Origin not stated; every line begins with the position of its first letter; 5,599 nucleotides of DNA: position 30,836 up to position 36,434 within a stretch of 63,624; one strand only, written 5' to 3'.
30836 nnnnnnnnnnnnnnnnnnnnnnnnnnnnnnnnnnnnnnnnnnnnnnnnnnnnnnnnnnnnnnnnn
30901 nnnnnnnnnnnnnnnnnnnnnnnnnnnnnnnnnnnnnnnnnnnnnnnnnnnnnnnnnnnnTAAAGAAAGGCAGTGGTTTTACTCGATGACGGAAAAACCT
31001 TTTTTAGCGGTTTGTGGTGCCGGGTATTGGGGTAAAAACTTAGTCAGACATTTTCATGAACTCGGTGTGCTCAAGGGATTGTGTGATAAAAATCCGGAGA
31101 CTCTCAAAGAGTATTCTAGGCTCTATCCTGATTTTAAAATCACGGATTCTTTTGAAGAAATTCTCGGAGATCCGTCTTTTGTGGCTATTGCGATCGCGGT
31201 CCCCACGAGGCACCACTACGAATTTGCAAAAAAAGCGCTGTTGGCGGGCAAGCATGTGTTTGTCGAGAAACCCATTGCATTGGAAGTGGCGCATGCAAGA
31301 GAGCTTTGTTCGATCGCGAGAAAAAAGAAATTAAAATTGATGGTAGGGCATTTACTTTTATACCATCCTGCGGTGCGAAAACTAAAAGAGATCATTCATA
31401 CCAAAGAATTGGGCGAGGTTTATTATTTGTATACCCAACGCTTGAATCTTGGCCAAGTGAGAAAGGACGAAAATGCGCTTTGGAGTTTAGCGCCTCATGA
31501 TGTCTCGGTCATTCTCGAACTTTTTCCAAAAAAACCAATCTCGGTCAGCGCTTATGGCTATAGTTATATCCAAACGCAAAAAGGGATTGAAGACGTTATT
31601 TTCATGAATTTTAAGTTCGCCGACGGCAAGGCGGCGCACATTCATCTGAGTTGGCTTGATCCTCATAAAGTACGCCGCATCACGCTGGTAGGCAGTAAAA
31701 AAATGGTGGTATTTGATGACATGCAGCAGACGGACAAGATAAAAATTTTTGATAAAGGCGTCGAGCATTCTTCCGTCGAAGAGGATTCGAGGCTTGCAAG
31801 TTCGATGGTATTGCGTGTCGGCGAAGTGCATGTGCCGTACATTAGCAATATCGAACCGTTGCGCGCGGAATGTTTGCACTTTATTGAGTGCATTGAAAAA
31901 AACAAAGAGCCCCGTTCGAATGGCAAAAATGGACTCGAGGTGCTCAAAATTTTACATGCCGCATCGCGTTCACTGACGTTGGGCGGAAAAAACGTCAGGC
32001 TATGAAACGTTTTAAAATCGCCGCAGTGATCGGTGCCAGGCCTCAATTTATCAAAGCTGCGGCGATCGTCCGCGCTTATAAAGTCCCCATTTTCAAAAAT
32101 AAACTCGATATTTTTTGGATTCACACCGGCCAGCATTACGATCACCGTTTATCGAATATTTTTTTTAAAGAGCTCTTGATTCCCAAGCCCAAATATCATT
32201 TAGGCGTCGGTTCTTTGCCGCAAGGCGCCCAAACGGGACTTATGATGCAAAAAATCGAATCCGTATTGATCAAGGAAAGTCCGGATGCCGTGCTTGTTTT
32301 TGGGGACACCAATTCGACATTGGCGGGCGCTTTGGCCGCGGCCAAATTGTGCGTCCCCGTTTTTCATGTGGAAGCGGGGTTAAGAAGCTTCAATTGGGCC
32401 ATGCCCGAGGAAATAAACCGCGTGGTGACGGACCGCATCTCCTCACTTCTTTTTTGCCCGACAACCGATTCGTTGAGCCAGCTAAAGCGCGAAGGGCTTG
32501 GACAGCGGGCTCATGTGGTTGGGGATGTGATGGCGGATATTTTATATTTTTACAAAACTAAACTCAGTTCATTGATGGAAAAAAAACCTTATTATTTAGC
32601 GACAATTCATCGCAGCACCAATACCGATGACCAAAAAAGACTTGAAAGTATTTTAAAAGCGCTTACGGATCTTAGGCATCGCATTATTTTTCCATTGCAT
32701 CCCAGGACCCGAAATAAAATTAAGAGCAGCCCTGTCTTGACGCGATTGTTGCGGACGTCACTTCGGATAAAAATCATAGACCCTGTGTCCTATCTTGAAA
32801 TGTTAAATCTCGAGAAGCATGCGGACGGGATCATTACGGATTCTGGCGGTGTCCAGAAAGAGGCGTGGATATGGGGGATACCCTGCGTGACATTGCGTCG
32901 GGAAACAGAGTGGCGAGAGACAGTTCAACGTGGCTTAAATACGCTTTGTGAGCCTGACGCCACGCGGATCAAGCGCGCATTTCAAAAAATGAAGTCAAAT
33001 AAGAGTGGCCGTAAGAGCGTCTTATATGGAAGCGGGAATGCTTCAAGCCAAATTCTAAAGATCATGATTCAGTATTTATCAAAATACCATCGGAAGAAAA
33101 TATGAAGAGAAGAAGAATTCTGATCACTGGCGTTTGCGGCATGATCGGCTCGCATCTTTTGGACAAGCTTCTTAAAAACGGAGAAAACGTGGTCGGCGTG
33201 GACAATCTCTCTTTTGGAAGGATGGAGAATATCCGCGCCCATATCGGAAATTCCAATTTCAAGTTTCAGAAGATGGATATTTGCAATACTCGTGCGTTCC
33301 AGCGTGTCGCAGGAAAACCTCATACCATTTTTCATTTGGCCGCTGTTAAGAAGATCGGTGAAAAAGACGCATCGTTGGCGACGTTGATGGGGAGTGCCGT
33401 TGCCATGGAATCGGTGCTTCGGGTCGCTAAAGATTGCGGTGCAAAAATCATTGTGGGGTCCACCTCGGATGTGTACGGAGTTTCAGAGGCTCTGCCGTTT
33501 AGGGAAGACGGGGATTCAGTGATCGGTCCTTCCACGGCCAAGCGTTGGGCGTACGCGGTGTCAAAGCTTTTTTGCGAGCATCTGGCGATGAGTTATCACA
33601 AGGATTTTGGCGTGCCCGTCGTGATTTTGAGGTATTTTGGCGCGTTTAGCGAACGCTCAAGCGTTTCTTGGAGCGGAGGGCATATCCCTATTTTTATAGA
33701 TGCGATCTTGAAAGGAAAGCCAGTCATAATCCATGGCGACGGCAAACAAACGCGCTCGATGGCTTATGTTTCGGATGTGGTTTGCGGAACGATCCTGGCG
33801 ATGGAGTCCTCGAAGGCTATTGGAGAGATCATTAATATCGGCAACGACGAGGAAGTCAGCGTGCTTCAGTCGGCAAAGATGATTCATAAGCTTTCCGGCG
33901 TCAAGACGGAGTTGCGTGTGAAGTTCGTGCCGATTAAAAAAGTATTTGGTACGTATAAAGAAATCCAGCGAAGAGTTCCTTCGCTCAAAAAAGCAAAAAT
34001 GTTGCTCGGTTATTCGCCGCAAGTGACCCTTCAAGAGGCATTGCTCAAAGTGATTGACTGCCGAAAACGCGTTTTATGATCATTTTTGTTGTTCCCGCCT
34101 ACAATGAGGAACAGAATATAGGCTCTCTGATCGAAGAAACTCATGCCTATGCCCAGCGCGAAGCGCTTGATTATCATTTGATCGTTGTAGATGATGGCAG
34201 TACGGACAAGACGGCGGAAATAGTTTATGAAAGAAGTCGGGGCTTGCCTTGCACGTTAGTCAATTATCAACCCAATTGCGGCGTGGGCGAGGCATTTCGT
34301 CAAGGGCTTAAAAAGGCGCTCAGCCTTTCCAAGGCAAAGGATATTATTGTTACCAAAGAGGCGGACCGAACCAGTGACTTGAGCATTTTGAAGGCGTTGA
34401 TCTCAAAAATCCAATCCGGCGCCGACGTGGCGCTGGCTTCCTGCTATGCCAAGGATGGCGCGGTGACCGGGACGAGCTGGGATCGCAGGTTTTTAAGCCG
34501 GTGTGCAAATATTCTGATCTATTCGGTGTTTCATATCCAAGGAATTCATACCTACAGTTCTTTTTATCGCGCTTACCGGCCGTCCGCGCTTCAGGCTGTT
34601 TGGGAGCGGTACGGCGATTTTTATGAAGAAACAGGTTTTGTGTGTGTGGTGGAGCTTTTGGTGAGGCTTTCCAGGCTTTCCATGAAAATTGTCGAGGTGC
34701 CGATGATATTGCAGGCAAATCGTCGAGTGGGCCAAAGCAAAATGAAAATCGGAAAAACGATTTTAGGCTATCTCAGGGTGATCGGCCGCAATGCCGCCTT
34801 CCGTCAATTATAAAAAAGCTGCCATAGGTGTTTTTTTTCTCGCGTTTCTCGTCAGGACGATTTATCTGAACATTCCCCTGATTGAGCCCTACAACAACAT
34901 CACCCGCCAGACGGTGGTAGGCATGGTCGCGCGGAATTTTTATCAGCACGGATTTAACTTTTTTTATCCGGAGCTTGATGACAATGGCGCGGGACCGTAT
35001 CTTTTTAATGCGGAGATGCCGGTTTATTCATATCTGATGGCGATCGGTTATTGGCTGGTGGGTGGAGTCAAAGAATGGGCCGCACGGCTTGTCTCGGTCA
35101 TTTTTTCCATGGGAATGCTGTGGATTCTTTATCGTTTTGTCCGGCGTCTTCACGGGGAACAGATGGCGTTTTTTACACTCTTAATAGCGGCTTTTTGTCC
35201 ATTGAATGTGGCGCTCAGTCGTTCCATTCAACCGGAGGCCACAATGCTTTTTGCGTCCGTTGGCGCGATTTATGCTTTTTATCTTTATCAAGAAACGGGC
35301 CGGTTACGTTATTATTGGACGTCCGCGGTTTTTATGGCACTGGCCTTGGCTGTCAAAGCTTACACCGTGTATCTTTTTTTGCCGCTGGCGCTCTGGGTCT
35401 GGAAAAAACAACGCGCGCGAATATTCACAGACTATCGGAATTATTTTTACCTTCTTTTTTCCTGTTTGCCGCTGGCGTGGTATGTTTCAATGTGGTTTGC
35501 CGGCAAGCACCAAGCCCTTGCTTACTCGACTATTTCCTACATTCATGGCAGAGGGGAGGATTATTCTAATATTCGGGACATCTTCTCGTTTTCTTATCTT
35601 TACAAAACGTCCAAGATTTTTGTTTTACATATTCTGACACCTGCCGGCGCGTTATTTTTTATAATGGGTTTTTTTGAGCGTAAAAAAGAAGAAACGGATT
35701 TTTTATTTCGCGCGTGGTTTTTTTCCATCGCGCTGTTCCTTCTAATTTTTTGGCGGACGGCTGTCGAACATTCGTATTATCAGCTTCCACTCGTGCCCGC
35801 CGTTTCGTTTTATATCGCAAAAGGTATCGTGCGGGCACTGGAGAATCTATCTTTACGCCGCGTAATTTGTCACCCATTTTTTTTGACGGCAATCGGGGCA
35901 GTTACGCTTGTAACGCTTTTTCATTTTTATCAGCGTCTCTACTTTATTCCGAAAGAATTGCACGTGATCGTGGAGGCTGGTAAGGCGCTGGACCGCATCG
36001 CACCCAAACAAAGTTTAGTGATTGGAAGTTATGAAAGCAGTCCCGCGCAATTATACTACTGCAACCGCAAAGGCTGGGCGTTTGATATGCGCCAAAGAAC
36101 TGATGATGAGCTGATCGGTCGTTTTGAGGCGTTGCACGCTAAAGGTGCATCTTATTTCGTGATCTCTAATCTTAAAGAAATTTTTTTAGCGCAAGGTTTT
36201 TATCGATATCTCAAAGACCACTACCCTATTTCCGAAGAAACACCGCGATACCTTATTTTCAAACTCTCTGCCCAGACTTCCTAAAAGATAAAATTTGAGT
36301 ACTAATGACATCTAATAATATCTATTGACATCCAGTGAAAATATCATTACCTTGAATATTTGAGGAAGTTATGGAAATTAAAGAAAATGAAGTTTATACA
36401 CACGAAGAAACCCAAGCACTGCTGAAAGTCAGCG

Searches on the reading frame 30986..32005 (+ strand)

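Call 8: search_protein_families(library=pfam, proteins=[window:30986-32005:+], max_evalue=0.001)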
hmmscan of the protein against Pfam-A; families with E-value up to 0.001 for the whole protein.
window:30986-32005:+ (339 aa): 3 families
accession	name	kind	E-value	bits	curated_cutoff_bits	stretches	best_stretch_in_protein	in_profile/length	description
PF01408.29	GFO_IDH_MocA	-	1.2e-22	81.2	24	1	8-122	4-120/120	Oxidoreductase family, NAD-binding Rossmann fold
PF22725.1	GFO_IDH_MocA_C3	-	1.3e-13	51.5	27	1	130-241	1-123/124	GFO/IDH/MocA C-terminal domain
PF02894.22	GFO_IDH_MocA_C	-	1.3e-09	38.6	22.9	1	134-329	1-209/218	Oxidoreductase family, C-terminal alpha/beta domain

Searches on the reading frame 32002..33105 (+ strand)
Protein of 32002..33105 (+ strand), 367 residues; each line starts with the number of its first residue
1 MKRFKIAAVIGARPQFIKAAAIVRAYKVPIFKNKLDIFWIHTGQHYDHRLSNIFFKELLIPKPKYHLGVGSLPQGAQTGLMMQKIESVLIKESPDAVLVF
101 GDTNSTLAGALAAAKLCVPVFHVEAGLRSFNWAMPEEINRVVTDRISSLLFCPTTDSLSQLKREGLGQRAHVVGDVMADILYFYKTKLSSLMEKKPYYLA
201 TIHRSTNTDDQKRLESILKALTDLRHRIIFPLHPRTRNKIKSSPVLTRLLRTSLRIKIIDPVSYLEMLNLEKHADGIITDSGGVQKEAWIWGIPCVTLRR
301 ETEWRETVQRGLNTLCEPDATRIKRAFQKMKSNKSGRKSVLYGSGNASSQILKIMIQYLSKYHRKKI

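Call 8: search_protein_families(library=pfam, proteins=[window:32002-33105:+], max_evalue=0.001)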
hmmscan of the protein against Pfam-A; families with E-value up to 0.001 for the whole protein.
window:32002-33105:+ (367 aa): 1 family
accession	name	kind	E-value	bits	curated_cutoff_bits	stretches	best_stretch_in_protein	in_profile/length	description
PF02350.25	Epimerase_2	-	3.7e-100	335.6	30.6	1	33-355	7-346/347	UDP-N-acetylglucosamine 2-epimerase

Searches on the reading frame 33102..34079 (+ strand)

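Call 8: search_protein_families(library=pfam, proteins=[window:33102-34079:+], max_evalue=0.001)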
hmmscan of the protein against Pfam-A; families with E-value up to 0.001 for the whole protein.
window:33102-34079:+ (325 aa): 6 families
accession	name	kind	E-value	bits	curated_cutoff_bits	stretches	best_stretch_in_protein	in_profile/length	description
PF01370.27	Epimerase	-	1.3e-46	159.4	20.9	1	6-247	1-240/240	NAD dependent epimerase/dehydratase family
PF16363.11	GDP_Man_Dehyd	-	7e-46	157.6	27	1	7-314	1-329/332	GDP-mannose 4,6 dehydratase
PF02719.21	Polysacc_synt_2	-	4.7e-10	39.6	20.2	1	6-119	1-125/293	Polysaccharide biosynthesis protein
PF01073.25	3Beta_HSD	-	3e-09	36.8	22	1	7-235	1-230/280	3-beta hydroxysteroid dehydrogenase/isomerase family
PF07993.18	NAD_binding_4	-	3.1e-08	33.5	20.1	1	64-178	80-204/258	Male sterility protein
PF04321.23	RmlD_sub_bind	-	3.6e-08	33.3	27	1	5-279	2-244/287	RmlD substrate binding domain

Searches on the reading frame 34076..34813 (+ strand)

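Call 8: search_protein_families(library=pfam, proteins=[window:34076-34813:+], max_evalue=0.001)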
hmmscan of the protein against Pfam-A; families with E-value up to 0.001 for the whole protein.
window:34076-34813:+ (245 aa): 2 families
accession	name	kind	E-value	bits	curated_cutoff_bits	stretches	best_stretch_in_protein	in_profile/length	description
PF00535.33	Glycos_transf_2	-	4.1e-18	66.3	23.3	1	4-175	2-167/168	Glycosyl transferase family 2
PF13641.12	Glyco_tranf_2_3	-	7.3e-06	26.6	27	1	3-112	4-111/230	Glycosyltransferase like family 2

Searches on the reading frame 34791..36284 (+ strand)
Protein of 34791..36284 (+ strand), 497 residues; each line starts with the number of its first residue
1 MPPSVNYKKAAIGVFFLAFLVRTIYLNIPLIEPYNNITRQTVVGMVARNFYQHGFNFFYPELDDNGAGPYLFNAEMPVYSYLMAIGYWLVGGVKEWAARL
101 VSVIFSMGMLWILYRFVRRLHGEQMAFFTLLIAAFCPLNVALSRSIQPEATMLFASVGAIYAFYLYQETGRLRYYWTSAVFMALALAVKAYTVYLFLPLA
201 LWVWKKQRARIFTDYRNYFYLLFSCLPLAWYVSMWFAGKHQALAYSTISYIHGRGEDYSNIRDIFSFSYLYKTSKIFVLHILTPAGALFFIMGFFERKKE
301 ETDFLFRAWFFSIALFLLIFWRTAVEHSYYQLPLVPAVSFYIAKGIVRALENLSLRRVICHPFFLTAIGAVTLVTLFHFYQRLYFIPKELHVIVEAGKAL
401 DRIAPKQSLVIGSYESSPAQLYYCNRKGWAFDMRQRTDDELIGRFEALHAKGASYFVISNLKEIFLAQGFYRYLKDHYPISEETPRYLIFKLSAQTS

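Call 8: search_protein_families(library=pfam, proteins=[window:34791-36284:+], max_evalue=0.001)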
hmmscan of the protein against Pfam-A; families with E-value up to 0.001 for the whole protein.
window:34791-36284:+ (497 aa): 1 family
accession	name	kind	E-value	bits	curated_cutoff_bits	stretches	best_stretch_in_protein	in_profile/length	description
PF13231.12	PMT_2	-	1.8e-19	71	26.1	1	77-235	4-160/160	Dolichyl-phosphate-mannose-protein mannosyltransferase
